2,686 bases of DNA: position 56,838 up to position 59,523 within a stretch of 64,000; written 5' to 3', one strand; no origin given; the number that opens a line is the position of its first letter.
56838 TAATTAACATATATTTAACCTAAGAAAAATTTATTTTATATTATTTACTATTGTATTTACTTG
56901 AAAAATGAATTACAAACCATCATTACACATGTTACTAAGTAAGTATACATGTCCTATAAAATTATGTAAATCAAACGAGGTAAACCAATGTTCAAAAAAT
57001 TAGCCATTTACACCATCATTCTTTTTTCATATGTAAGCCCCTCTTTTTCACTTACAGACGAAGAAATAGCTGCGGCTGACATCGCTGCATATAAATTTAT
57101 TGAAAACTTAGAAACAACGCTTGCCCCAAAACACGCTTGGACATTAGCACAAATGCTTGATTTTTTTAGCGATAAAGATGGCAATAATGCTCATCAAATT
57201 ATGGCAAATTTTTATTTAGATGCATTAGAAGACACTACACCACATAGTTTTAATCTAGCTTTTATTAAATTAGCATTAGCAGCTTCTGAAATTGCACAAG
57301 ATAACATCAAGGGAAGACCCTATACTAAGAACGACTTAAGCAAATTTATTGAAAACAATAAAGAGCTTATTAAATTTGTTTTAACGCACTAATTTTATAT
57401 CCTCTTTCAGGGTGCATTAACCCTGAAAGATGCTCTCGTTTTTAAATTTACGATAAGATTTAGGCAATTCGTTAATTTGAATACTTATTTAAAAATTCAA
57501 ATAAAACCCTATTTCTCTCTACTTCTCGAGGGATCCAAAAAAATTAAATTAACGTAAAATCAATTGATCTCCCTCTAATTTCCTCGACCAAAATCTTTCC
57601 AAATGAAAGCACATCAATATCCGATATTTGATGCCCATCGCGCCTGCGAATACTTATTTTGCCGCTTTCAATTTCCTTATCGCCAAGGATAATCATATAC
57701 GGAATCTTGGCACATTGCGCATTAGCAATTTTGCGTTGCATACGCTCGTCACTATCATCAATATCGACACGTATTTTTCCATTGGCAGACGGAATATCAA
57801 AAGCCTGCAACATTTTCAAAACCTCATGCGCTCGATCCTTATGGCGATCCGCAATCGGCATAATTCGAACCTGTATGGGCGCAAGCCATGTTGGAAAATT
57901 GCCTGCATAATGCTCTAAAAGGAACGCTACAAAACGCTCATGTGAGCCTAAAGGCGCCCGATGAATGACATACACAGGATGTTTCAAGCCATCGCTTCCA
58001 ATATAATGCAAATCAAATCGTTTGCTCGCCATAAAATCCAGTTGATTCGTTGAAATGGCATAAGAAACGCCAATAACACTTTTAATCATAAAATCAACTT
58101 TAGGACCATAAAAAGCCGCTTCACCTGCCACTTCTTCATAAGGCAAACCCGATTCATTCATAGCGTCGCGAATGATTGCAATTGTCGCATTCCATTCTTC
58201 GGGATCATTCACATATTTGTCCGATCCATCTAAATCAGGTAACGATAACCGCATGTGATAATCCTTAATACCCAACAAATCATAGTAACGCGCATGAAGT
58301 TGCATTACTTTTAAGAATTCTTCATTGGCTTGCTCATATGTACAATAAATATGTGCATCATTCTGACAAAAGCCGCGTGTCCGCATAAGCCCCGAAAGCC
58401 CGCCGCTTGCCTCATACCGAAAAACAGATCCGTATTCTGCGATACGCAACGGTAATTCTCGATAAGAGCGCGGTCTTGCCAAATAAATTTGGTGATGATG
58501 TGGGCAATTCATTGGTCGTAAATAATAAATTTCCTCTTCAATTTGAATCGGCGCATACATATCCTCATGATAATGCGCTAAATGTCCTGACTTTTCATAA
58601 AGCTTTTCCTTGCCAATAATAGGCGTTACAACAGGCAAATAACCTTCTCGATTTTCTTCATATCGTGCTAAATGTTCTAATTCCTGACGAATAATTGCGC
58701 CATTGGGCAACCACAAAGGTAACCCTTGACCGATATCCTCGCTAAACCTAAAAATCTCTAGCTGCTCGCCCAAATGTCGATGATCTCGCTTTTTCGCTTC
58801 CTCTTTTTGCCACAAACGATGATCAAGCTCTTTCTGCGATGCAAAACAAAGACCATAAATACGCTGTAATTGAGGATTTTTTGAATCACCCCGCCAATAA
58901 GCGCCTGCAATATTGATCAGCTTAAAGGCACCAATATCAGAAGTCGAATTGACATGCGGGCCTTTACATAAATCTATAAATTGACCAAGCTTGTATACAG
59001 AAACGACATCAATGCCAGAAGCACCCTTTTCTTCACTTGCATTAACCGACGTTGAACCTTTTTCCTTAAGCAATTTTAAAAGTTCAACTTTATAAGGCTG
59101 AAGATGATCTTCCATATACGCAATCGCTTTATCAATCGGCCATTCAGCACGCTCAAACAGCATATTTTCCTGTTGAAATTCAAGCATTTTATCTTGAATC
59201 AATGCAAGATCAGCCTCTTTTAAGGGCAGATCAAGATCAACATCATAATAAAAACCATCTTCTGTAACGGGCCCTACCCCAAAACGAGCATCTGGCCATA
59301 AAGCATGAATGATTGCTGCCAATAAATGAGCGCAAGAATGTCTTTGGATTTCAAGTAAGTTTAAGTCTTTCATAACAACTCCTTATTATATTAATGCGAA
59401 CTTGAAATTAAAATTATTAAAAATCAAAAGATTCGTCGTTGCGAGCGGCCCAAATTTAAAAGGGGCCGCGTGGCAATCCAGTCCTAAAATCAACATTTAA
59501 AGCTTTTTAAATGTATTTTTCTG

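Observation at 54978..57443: Tandem family of three small secreted paralogs, each duplicated with its own promoter block and hairpin terminator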

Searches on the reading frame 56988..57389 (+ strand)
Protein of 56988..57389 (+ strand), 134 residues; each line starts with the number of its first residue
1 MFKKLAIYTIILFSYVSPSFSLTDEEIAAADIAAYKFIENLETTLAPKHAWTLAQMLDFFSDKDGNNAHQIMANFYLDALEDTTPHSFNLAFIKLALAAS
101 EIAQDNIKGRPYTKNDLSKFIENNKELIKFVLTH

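Call 8: search_protein_families(library=pfam, proteins=[window:56988-57389:+], max_evalue=10)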
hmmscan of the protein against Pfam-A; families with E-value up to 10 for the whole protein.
window:56988-57389:+ (134 aa): 1 family
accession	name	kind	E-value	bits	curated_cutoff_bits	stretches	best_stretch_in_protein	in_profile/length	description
PF11103.14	DUF2887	-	0.07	13.6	24.1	1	70-107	119-156/200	Protein of unknown function (DUF2887)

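Call 37: find_related_loci(query=A7, collection=genome_contigs, flank=6000)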
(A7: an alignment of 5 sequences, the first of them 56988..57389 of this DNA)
Query A7 (134 aa) in genome_contigs; peptide patterns used: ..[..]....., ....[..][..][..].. (x = any residue, [..] = any of these).
59 stretches matched a pattern, but none encodes a relative of the query by tblastn (E <= 1e-3).

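Call 50: find_homologous_proteins(query=A8, max_evalue=1)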
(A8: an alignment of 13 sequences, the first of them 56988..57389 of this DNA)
Query A8 (13 sequences) (134 aa, profile of the alignment): 8 proteins with E <= 1 among 3303 candidates.
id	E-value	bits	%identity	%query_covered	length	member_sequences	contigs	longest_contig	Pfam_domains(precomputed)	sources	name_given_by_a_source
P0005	1.0e-52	196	96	100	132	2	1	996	-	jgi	jgi:hypothetical protein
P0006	1.4e-52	196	76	99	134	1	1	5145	-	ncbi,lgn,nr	ncbi:MAG: hypothetical protein Q8L85_03690 [Alphaproteobacteria bacterium]|nr:hypothetical protein [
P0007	1.5e-52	196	72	100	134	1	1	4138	-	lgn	-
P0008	4.4e-52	194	57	98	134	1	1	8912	-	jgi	jgi:hypothetical protein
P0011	1.1e-42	164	33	99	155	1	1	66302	-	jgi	jgi:hypothetical protein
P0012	1.3e-37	147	31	100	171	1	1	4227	-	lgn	-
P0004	1.4e-37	147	30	91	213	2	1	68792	-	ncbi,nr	ncbi:MAG: hypothetical protein Q8S31_01740 [Alphaproteobacteria bacterium]|nr:hypothetical protein [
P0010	5.5e-23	100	35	34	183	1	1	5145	-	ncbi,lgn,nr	ncbi:MAG: hypothetical protein Q8L85_03680 [Alphaproteobacteria bacterium]|nr:hypothetical protein [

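Call 51: predict_structure(alignment_id=A8)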
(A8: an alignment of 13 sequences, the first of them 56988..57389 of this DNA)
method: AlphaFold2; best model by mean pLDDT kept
length: 134 residues; sequences in the alignment: 13
mean_pLDDT: 85.9   pTM: 0.76
mean pLDDT of the five models: 85.9, 84.6, 84.0, 83.6, 82.3
residues with pLDDT >= 90: 85; 70-90: 28; 50-70: 10; < 50: 11
segments of 3 or more residues with pLDDT < 50: 2-4, 12-19
pLDDT, mean of each block of 10 residues (from residue 1): 50 46 87 95 88 96 93 92 83 97 98 97 96 84
secondary structure, 60 per line:
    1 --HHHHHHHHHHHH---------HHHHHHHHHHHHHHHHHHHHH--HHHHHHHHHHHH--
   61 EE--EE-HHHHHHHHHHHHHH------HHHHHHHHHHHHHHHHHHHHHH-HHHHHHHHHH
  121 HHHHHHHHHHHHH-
elements in order: H3-14 H24-44 H47-58 H68-81 H88-109 H111-133
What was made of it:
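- On Sec / signal peptidase I signal peptide: AlphaFold pLDDT is below 50 over residues 2-19 of copy 3 (call 51).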

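Call 59: search_solved_structures(query=A8, max_evalue=10)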
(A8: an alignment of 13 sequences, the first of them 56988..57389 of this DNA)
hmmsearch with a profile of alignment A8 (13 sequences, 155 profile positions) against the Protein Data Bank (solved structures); distinct sequences matched with E-value up to 10: 4.
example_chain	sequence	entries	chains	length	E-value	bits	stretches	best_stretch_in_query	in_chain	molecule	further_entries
7ue2_A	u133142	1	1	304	0.039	17.3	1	62-145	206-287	RPB_PLP3_R6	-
8jo0_H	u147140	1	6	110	0.12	15.7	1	38-78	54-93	Cell death protein 4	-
6vkz_A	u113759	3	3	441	0.39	14.1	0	14-60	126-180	DabA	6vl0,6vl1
4ns4_A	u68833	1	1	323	1.3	12.4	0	101-135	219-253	Alpha/beta hydrolase fold protein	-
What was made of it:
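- Tried and rejected: A PDB sequence-profile search had a best E of 0.039, against a designed protein (call 59).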

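Call 60: search_protein_families(library=ncbifam, alignment_id=A8, max_evalue=1)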
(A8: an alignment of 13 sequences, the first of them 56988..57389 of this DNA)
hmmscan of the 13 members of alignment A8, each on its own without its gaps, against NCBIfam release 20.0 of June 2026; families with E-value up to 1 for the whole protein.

A. member 1, window:56988-57389:+ (134 aa): 0 families

B. families by the number of members that match (of 13 scanned): 8 families
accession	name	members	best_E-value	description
NF041200.1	mob_BfmA_Nterm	1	0.0024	BfmA/BtgA family mobilization protein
NF033792.0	ActS_PrrB_HisK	1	0.046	ActS/PrrB/RegB family redox-sensitive histidine kinase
NF049886.1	blaTEL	1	0.048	TEL family class A beta-lactamase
TIGR03271.1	methan_mark_5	1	0.063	methanogenesis marker 5 protein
NF009976.0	PRK13441.1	1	0.071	F0F1 ATP synthase subunit delta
NF040651.2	MtaB_Meth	1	0.11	methanol--corrinoid protein co-methyltransferase MtaB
NF033089.1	blaCTX-M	1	0.13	CTX-M family extended-spectrum class A beta-lactamase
TIGR03247.1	glucar-dehydr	1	0.17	glucarate dehydratase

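Call 61: fold_search(model_id=the predicted structure, library=pdb)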
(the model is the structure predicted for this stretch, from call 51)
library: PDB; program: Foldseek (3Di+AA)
matches with E <= 10: 215; with E <= 0.001: 0
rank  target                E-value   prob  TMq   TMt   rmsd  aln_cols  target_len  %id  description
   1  2rld_E                1.8e-01  0.89  0.34  0.41  11.2       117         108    9  CRYSTAL STRUCTURE OF A PROTEIN WITH UNKNOWN FUNCTION FROM S23 RIBOSOMAL PROTEIN FAMILY (BT_0352) FROM BACTEROIDES THET (released 2007-10-30)
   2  9cu8_A                2.9e-01  0.47  0.28  0.33  11.6       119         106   20  Crystal Structure of TNFR2 TNFR2_mb1 Complex (released 2024-12-04)
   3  2rld_B                4.5e-01  0.69  0.34  0.40  10.7       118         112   13  CRYSTAL STRUCTURE OF A PROTEIN WITH UNKNOWN FUNCTION FROM S23 RIBOSOMAL PROTEIN FAMILY (BT_0352) FROM BACTEROIDES THET (released 2007-10-30)
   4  2rld_A                5.6e-01  0.18  0.21  0.24  11.8       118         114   10  CRYSTAL STRUCTURE OF A PROTEIN WITH UNKNOWN FUNCTION FROM S23 RIBOSOMAL PROTEIN FAMILY (BT_0352) FROM BACTEROIDES THET (released 2007-10-30)
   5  3tul_A                6.9e-01  0.18  0.25  0.24  19.2       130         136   11  Crystal structure of N-terminal region of Type III Secretion Major Translocator SipB (residues 82-226) (released 2012-02-15)
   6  2rld_C                8.1e-01  0.54  0.33  0.38  11.0       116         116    9  CRYSTAL STRUCTURE OF A PROTEIN WITH UNKNOWN FUNCTION FROM S23 RIBOSOMAL PROTEIN FAMILY (BT_0352) FROM BACTEROIDES THET (released 2007-10-30)
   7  1x90_A                8.6e-01  0.30  0.29  0.27  12.1       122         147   10  Crystal structure of mutant form B of a pectin methylesterase inhibitor from Arabidopsis (released 2004-12-28)
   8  8rz0_C                1.1e+00  0.21  0.27  0.32  13.1       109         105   11  Synthetic immunogen RH5-34EM bound to monoclonal antibody R5.016 (released 2024-07-17)
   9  9div_F                1.1e+00  0.33  0.27  0.27  15.9       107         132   14  The crystal structure of de novo designed ChuA binding protein C8 (released 2025-05-21)
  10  8qup                  1.1e+00  0.30  0.31  0.36  12.2       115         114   15  G-CSFR inhibitor Bop1 (released 2024-10-23)
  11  2rld_D                1.3e+00  0.33  0.32  0.39  11.5       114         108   15  CRYSTAL STRUCTURE OF A PROTEIN WITH UNKNOWN FUNCTION FROM S23 RIBOSOMAL PROTEIN FAMILY (BT_0352) FROM BACTEROIDES THET (released 2007-10-30)
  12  3j6b_R                1.3e+00  0.18  0.28  0.14  14.5       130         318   14  Structure of the yeast mitochondrial large ribosomal subunit (released 2014-04-09)
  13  1x8z_B                1.3e+00  0.25  0.32  0.30  12.9       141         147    8  Crystal structure of a pectin methylesterase inhibitor from Arabidopsis thaliana (released 2004-12-28)
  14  7nsn_A                1.4e+00  0.41  0.34  0.04   9.7       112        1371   12  Multi-domain GH92 alpha-1,2-mannosidase from Neobacillus novalis: mannoimidazole complex (released 2022-09-21)
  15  3lhp_S                1.4e+00  0.30  0.32  0.36  16.4       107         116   13  Crystal structure of HIV epitope-scaffold 4E10_D0_1ISEA_004_N 4E10 Fv complex (released 2010-09-22)
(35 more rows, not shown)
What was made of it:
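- Foldseek finds nothing significant (best E = 0.18, TM below 0.35; call 61).
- Tried and rejected: Foldseek against PDB found nothing with E below 0.1 (call 61).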

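Call 82: search_protein_families(library=padloc, proteins=[window:56988-57389:+], max_evalue=1)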
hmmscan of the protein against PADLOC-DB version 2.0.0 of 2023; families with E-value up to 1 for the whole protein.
window:56988-57389:+ (134 aa): 0 families

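Call 83: search_protein_families(library=phrogs, proteins=[window:56988-57389:+], max_evalue=1)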
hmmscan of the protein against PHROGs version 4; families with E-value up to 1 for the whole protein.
window:56988-57389:+ (134 aa): 1 family
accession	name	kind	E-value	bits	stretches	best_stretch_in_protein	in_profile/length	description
phrog_9701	-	unknown function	0.12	13.4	1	112-133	20-41/62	-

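Call 101: list_cluster_members(proteins=[P0004, P0006, window:56988-57389:+])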
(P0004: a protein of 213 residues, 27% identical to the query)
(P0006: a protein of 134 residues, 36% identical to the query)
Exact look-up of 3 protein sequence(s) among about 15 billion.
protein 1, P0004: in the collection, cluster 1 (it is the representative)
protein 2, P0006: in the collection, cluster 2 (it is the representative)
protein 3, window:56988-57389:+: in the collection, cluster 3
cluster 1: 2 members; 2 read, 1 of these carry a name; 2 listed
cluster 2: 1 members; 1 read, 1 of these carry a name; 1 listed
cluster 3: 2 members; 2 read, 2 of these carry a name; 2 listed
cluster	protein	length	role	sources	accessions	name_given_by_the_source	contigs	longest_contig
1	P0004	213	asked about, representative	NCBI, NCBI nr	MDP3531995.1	MAG: hypothetical protein Q8S31_01740 [Alphaproteobacteria bacterium] | hypothetical protein [Alphaproteobacteria bacterium]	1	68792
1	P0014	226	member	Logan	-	-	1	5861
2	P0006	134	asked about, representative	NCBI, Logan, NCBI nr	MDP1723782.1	MAG: hypothetical protein Q8L85_03690 [Alphaproteobacteria bacterium] | hypothetical protein [Alphaproteobacteria bacterium]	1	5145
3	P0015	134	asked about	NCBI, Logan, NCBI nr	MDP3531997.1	MAG: hypothetical protein Q8S31_01750 [Alphaproteobacteria bacterium] | hypothetical protein [Alphaproteobacteria bacterium]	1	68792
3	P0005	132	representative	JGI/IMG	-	hypothetical protein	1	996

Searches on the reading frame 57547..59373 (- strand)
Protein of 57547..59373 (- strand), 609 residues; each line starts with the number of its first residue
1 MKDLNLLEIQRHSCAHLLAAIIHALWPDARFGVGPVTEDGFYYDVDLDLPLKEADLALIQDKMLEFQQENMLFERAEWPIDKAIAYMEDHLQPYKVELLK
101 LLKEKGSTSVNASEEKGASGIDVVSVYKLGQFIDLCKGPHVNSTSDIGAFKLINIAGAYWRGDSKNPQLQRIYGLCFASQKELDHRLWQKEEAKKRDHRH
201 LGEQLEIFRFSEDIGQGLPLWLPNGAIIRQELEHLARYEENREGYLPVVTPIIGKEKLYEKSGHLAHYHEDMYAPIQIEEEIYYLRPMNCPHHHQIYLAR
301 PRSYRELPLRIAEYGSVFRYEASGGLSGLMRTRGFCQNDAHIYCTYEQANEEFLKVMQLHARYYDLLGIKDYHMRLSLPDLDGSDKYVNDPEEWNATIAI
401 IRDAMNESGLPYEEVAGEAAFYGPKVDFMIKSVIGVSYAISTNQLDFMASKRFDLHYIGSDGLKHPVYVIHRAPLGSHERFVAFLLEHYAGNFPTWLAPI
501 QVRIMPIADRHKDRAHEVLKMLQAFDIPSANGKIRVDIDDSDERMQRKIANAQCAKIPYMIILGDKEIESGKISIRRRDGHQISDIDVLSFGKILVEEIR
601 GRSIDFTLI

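Call 39: find_related_loci(query=window:57547-59373:-, collection=genome_contigs, flank=8000)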
Query window:57547-59373:- (609 aa) in genome_contigs; peptide patterns used: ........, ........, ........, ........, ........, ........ (x = any residue, [..] = any of these).
126 stretches matched a pattern; 94 encode a relative of the query (tblastn E <= 1e-3); the best 80 are kept; 80 distinct loci.
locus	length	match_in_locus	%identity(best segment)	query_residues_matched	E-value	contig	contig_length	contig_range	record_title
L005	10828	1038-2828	63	7-602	0e+0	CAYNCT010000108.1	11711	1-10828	MAG TPA_asm: uncultured Verrucomicrobiota bacterium isolate binchicken_co274_328 genome assembly, contig: NODE_13560_len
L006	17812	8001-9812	62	7-602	0e+0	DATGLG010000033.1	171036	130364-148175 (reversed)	MAG TPA_asm: Alphaproteobacteria bacterium isolate SMAG_U9880 k141_228567, whole genome shotgun sequence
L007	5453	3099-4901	62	5-599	0e+0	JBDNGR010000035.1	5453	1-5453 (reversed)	MAG: Coxiellaceae bacterium isolate concoct.216.WLB k141_83306, whole genome shotgun sequence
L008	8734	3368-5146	63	7-595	0e+0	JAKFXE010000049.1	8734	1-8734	MAG: Coxiellaceae bacterium isolate ND2_Bin_21 ND2_0000967, whole genome shotgun sequence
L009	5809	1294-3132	60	3-608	0e+0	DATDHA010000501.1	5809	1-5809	MAG TPA_asm: Alphaproteobacteria bacterium isolate SMAG_U266 k141_245813, whole genome shotgun sequence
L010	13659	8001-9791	62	3-591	0e+0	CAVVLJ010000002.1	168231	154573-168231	MAG: uncultured proteobacterium isolate MFD09222.bin.2.131 genome assembly, contig: contig_103232, whole genome shotgun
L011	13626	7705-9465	63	7-586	0e+0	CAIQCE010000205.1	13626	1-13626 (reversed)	MAG: uncultured Gammaproteobacteria bacterium isolate AlinenLipids_bin-6487 genome assembly, contig: bin-6487:205/362, w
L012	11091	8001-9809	60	7-602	0e+0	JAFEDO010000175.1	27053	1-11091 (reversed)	MAG: Proteobacteria bacterium isolate SZAS-82 LIN-518__175__length-27053, whole genome shotgun sequence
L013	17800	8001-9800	62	7-602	0e+0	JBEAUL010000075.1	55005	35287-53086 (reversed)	MAG: Pseudomonadota bacterium isolate NASQAN2011_177_B_bin.38 scaffold_927601, whole genome shotgun sequence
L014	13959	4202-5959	60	7-584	0e+0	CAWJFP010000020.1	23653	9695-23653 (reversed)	MAG: uncultured proteobacterium isolate MFD09222.bin.2.174 genome assembly, contig: contig_155307, whole genome shotgun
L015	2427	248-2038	61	3-591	0e+0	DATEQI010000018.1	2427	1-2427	MAG TPA_asm: Alphaproteobacteria bacterium isolate SMAG_U9043 k141_834746, whole genome shotgun sequence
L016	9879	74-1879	59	7-603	0e+0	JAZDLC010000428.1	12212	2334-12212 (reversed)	MAG: Planctomycetota bacterium isolate MEGAHIT-group-0.567 k141_20051951, whole genome shotgun sequence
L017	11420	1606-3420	61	4-602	0e+0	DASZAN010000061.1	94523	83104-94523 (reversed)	MAG TPA_asm: Stellaceae bacterium isolate SMAG_U6389 k141_184147, whole genome shotgun sequence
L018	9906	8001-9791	60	3-591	0e+0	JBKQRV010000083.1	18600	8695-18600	MAG: Alphaproteobacteria bacterium isolate MGr3G3H3I__bin_160 MGr3G3H3I_000000120530, whole genome shotgun sequence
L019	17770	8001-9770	59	7-596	0e+0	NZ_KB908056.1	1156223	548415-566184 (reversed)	Woodsholea maritima DSM 17123 H151DRAFT_scaffold00001.1, whole genome shotgun sequence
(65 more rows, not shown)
